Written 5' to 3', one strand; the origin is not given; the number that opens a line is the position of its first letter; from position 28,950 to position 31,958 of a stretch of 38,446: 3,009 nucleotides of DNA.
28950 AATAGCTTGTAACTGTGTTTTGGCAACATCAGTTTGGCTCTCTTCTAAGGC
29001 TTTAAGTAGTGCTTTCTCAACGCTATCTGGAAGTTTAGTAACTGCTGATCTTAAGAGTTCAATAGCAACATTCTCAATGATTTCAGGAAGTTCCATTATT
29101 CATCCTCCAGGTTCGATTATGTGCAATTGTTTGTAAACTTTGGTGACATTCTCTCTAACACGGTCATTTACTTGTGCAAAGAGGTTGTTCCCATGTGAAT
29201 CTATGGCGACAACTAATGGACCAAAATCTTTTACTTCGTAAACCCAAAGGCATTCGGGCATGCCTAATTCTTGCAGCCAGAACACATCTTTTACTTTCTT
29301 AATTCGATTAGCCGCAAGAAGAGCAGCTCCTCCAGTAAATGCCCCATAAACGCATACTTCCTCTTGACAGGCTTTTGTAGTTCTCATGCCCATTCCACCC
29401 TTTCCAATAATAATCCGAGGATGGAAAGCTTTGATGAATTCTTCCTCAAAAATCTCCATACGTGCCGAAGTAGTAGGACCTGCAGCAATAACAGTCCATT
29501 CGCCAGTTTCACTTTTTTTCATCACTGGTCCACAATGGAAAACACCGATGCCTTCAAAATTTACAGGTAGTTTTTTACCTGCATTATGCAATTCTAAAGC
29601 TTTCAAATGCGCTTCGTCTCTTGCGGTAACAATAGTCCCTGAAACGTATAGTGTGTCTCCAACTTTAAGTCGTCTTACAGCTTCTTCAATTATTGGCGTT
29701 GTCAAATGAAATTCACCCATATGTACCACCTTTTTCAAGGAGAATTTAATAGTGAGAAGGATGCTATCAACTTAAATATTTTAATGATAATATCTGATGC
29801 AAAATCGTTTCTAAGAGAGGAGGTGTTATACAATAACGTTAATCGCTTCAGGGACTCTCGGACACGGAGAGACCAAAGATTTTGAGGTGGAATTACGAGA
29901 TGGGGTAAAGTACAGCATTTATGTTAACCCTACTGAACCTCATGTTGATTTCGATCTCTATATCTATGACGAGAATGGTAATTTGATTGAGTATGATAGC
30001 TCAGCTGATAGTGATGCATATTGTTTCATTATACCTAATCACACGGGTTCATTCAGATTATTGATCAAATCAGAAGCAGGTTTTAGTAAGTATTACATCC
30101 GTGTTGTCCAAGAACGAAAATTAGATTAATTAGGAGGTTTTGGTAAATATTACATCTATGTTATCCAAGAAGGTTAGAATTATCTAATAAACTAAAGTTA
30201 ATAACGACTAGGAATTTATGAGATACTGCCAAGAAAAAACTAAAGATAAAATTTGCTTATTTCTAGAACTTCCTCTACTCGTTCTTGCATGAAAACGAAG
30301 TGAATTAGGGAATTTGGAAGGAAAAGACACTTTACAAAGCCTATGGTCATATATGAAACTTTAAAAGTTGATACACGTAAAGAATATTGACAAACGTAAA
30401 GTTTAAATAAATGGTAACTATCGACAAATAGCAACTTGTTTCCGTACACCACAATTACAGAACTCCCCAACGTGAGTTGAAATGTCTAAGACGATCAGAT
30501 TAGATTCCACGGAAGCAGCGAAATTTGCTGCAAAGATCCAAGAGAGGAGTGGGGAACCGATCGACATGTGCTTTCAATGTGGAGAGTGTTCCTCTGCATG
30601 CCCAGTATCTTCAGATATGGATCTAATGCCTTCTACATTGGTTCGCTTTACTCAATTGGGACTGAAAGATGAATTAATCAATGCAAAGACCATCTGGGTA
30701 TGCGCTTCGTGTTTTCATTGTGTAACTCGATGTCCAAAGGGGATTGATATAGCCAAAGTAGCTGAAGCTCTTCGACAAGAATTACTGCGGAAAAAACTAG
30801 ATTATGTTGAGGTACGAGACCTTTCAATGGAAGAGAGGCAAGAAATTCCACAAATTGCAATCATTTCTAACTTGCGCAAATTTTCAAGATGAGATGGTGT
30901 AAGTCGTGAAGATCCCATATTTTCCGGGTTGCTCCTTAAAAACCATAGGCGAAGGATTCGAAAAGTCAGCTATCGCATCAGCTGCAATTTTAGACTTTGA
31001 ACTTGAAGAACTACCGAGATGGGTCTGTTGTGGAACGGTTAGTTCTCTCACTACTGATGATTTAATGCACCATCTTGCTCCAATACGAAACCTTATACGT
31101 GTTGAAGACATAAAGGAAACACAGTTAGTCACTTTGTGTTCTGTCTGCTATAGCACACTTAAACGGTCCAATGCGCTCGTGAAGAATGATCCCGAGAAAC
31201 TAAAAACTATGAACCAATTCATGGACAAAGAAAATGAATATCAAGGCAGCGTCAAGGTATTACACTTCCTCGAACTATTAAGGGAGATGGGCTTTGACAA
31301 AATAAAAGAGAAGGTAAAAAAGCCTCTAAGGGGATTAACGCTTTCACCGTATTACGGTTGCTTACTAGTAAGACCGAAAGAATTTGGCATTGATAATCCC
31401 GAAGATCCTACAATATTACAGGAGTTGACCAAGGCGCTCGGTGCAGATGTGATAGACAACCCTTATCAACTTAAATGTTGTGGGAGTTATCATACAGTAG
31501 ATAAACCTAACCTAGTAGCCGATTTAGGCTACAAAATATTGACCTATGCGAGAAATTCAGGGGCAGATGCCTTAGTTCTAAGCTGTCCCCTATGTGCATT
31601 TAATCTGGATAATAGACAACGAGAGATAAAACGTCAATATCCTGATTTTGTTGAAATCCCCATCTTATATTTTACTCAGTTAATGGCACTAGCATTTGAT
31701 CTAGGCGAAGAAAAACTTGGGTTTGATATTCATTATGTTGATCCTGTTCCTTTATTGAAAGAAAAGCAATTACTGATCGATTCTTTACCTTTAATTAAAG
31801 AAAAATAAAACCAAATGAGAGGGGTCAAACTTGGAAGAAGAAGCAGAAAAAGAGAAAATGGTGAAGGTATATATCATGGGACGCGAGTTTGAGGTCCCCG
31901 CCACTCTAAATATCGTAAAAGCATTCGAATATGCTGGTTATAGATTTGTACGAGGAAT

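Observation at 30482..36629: HdrC-HdrB-SdhB-SdhA-HdrA operon: candidate HdrA-coupled soluble fumarate reductase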

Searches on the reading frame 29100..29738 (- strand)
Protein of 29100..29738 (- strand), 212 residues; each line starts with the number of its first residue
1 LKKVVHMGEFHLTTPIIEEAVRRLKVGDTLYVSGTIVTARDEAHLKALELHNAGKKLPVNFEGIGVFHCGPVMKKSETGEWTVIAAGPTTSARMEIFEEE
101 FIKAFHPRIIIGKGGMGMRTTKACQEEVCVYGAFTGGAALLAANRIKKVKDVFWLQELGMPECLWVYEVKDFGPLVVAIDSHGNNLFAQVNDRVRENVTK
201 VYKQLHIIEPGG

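Call 8: search_protein_families(library=pfam, proteins=[window:29100-29738:-], max_evalue=0.0001)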
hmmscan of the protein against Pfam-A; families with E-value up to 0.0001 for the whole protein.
window:29100-29738:- (212 aa): 1 family
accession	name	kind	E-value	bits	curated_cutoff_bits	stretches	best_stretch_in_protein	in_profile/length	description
PF05683.17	Fumerase_C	-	2.4e-47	161.4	22.2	1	9-189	28-204/205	Fumarase C-terminus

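Call 59: search_protein_families(library=ncbifam, proteins=[window:29100-29738:-], max_evalue=1e-10)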
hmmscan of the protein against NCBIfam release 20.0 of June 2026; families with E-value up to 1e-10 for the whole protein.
window:29100-29738:- (212 aa): 8 families
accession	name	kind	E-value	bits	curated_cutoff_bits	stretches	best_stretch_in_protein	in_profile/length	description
NF004708.0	PRK06043.1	equivalog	2.3e-71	239.3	269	1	9-201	2-190/192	fumarate hydratase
NF006082.0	PRK08228.1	equivalog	1.8e-63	213.7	264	1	11-204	5-200/205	L(+)-tartrate dehydratase subunit beta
TIGR00723.1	ttdB_fumA_fumB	subfamily_domain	1.2e-61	207.6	145.15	1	20-189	2-169/169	FumA C-terminus/TtdB family hydratase beta subunit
NF006253.0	PRK08395.1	equivalog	7.1e-50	169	244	1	11-188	4-164/166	fumarate hydratase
NF005310.0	PRK06842.1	equivalog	2.8e-32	112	238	1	10-189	3-175/185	Fe-S-containing hydro-lyase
NF011920.0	PRK15391.1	subfamily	4.4e-22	78.1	1094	1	24-199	377-547/548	class I fumarate hydratase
NF011921.0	PRK15392.1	equivalog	1.1e-21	77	1060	1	17-195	369-542/550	class I fumarate hydratase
NF011919.0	PRK15390.1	equivalog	1.1e-20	73.4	1105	1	22-191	375-539/548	class I fumarate hydratase FumA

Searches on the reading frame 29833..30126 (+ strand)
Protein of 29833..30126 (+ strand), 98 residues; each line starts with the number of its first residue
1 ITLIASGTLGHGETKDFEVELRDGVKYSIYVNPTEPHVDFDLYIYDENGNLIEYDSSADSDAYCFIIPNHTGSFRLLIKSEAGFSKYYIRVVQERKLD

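Call 73: search_protein_families(library=pfam, proteins=[window:29833-30126:+], max_evalue=1)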
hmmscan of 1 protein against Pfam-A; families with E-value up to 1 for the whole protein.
seq(98 aa): 4 families
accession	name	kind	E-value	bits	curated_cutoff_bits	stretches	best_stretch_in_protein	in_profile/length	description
PF04151.21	PPC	-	0.00037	21.7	25.9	1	14-91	2-68/70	Bacterial pre-peptidase C-terminal domain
PF01105.29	EMP24_GP25L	-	0.037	14.5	25.9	1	9-81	6-82/182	emp24/gp25L/p24 family/GOLD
PF18705.7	DUF5643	-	0.077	13.4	34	1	34-60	41-68/115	Family of unknown function (DUF5643)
PF03639.19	Glyco_hydro_81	-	0.24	11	25.6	1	13-45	161-192/323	Glycosyl hydrolase family 81 N-terminal domain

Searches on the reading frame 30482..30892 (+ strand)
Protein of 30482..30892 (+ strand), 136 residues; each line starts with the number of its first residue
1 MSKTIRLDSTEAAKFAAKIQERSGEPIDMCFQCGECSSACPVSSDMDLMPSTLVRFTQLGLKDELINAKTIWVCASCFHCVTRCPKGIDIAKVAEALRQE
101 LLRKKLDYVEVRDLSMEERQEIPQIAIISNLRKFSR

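Call 3: search_protein_families(library=pfam, proteins=[window:30482-30892:+], max_evalue=0.01)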
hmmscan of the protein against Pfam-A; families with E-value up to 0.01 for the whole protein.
window:30482-30892:+ (136 aa): 11 families
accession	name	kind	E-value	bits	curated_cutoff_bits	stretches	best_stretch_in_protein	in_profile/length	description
PF13183.11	Fer4_8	-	4.6e-12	46.7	27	1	27-88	2-68/68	4Fe-4S dicluster domain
PF13534.11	Fer4_17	-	2.6e-10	41.1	22.2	1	30-89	2-61/61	4Fe-4S dicluster domain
PF13187.11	Fer4_9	-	5.7e-08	33.1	27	2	29-87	1-50/52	4Fe-4S dicluster domain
PF13237.11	Fer4_10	-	7.6e-07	29.4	25.5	1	28-85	7-53/53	4Fe-4S dicluster domain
PF13484.11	Fer4_16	-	5.3e-06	27.6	30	0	27-42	50-65/66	4Fe-4S double cluster binding domain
PF13746.11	Fer4_18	-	2.1e-05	25.2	27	0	66-92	53-79/114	4Fe-4S dicluster domain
PF12838.12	Fer4_7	-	6.6e-05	23.7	27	1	30-88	2-52/52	4Fe-4S dicluster domain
PF25160.1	LdpA_Fe-S-bd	-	0.00056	20.1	27.6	0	24-43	22-41/49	LdpA Fe-S cluster-binding domain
PF12798.12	Fer4_3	-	0.0015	19.6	27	0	30-42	1-13/15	4Fe-4S binding domain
PF12800.12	Fer4_4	-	0.0031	18.2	24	1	28-42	2-16/17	4Fe-4S binding domain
PF00037.32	Fer4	-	0.0061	16.8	21.1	1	28-42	6-20/24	4Fe-4S binding domain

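Call 4: search_protein_families(library=ncbifam, proteins=[window:30482-30892:+], max_evalue=0.001)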
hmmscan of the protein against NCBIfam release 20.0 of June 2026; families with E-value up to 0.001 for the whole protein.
window:30482-30892:+ (136 aa): 23 families
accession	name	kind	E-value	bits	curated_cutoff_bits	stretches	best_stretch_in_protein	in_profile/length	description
NF038018.1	qmoC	equivalog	2.3e-21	76.7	300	1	13-124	3-113/360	quinone-interacting membrane-bound oxidoreductase complex subunit QmoC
TIGR03290.1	CoB_CoM_SS_C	equivalog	5.4e-21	75.1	160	1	27-106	1-80/144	CoB--CoM heterodisulfide reductase subunit C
NF041890.1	hdrC_Methbact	equivalog_domain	1.5e-14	54.1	270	1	14-113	15-113/192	ferredoxin:CoB-CoM heterodisulfide reductase subunit HdrC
NF041779.1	hetero_SS_HdrC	equivalog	1.3e-13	50.9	350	1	26-106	29-108/198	ferredoxin:CoB-CoM heterodisulfide reductase subunit HdrC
NF008369.0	PRK11168.1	equivalog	2.7e-10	39.7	278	1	24-116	7-100/401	anaerobic glycerol-3-phosphate dehydrogenase subunit C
NF004898.0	PRK06259.1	equivalog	4.5e-09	35.5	385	1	22-107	128-222/488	fumarate reductase (CoM/CoB) subunit TfrB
NF004616.0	PRK05950.1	subfamily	2.5e-08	33.4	228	1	26-105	145-237/238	succinate dehydrogenase iron-sulfur subunit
TIGR01945.1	rnfC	subfamily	1.2e-07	30.6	245.95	1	17-101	352-431/435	RnfABCDGE type electron transport complex subunit C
TIGR03379.1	glycerol3P_GlpC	equivalog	1.7e-06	27.1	279.9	1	27-117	4-97/397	anaerobic glycerol-3-phosphate dehydrogenase subunit GlpC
TIGR00384.1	dhsB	subfamily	2.6e-06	27.1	88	1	22-96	134-220/222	succinate dehydrogenase and fumarate reductase iron-sulfur protein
NF041837.1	rnfC_Methano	equivalog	2.7e-06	26.5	650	1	29-108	359-433/438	Rnf electron transport complex subunit RnfC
NF009226.0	PRK12576.1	equivalog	3e-06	26.8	344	1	29-130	155-260/317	succinate dehydrogenase/fumarate reductase iron-sulfur subunit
TIGR00314.1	cdhA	equivalog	3.1e-06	25.3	781.3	1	21-103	392-468/784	CO dehydrogenase/acetyl-CoA synthase complex subunit alpha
NF042952.1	MFR_FeS_SdhB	equivalog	2.7e-05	23.3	600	0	62-107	187-237/320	8-methylmenaquinol:fumarate reductase iron-sulfur subunit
NF005746.0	PRK07570.1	subfamily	5.1e-05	22.7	243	1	28-104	157-243/250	succinate dehydrogenase/fumarate reductase iron-sulfur subunit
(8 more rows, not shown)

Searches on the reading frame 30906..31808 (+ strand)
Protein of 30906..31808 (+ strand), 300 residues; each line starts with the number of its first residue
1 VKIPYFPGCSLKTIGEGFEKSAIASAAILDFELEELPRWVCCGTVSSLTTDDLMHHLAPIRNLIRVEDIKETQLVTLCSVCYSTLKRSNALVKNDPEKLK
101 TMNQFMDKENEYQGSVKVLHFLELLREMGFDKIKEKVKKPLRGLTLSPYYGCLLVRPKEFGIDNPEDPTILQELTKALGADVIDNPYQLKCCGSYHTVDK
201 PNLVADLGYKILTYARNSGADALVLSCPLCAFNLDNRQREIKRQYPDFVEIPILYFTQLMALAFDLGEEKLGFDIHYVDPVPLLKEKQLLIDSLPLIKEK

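Call 3: search_protein_families(library=pfam, proteins=[window:30906-31808:+], max_evalue=0.01)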
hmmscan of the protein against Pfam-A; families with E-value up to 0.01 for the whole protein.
window:30906-31808:+ (300 aa): 2 families
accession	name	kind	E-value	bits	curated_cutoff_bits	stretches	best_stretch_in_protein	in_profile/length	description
PF02754.22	CCG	-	5.5e-16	58.9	20.6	2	149-235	4-85/85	Cysteine-rich domain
PF22196.1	HdrB-like_C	-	0.00015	22.2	33.4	1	224-276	31-86/87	HdrB-like C-terminal domain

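Call 4: search_protein_families(library=ncbifam, proteins=[window:30906-31808:+], max_evalue=0.001)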
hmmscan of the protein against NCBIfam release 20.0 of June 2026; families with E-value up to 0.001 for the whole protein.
window:30906-31808:+ (300 aa): 6 families
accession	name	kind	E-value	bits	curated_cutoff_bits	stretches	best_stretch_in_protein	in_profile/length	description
TIGR03288.1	CoB_CoM_SS_B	equivalog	1e-51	175.9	345.15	1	3-285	2-288/290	CoB--CoM heterodisulfide reductase subunit B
NF042965.1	MFR_anch_SdhE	equivalog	1.7e-43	149.2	500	1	3-279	3-277/282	8-methylmenaquinol:fumarate reductase membrane anchor subunit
NF041780.1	hetero_SS_HdrB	equivalog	2.1e-19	70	450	1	39-285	42-303/304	ferredoxin:CoB-CoM heterodisulfide reductase subunit HdrB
NF045670.1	quin_L_LdhH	equivalog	1.2e-11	43.6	800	1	2-235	468-686/706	L-lactate dehydrogenase (quinone) large subunit LdhH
NF004898.0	PRK06259.1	equivalog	2.7e-10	39.5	385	1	1-242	262-471/488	fumarate reductase (CoM/CoB) subunit TfrB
NF008369.0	PRK11168.1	equivalog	0.00066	18.7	278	0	2-234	168-380/401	anaerobic glycerol-3-phosphate dehydrogenase subunit C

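Call 52: search_solved_structures(query=window:30906-31808:+, max_evalue=0.001, show_alignments=2)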
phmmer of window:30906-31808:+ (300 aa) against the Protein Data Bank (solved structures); distinct sequences matched with E-value up to 0.001: 5.
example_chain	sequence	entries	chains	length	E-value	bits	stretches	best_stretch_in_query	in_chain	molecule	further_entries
8rvu_b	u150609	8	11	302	6.2e-44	154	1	1-280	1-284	H(2):CoB-CoM heterodisulfide,ferredoxin reductase subunit B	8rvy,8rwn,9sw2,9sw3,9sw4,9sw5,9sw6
8rvv_B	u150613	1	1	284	1.3e-43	153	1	1-278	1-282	H(2):CoB-CoM heterodisulfide,ferredoxin reductase subunit B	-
9sfi_C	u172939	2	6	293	7.1e-41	144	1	1-286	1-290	H(2)/formate:CoB-CoM heterodisulfide,ferredoxin reductase subunit B2 | Heterodisulfide reductase subunit B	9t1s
7bkb_B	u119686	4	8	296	1.2e-38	136.6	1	4-285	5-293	CoB--CoM heterodisulfide reductase subunit B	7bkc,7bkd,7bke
5odc_B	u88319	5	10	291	1.5e-36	129.8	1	1-286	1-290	Heterodisulfide reductase, subunit B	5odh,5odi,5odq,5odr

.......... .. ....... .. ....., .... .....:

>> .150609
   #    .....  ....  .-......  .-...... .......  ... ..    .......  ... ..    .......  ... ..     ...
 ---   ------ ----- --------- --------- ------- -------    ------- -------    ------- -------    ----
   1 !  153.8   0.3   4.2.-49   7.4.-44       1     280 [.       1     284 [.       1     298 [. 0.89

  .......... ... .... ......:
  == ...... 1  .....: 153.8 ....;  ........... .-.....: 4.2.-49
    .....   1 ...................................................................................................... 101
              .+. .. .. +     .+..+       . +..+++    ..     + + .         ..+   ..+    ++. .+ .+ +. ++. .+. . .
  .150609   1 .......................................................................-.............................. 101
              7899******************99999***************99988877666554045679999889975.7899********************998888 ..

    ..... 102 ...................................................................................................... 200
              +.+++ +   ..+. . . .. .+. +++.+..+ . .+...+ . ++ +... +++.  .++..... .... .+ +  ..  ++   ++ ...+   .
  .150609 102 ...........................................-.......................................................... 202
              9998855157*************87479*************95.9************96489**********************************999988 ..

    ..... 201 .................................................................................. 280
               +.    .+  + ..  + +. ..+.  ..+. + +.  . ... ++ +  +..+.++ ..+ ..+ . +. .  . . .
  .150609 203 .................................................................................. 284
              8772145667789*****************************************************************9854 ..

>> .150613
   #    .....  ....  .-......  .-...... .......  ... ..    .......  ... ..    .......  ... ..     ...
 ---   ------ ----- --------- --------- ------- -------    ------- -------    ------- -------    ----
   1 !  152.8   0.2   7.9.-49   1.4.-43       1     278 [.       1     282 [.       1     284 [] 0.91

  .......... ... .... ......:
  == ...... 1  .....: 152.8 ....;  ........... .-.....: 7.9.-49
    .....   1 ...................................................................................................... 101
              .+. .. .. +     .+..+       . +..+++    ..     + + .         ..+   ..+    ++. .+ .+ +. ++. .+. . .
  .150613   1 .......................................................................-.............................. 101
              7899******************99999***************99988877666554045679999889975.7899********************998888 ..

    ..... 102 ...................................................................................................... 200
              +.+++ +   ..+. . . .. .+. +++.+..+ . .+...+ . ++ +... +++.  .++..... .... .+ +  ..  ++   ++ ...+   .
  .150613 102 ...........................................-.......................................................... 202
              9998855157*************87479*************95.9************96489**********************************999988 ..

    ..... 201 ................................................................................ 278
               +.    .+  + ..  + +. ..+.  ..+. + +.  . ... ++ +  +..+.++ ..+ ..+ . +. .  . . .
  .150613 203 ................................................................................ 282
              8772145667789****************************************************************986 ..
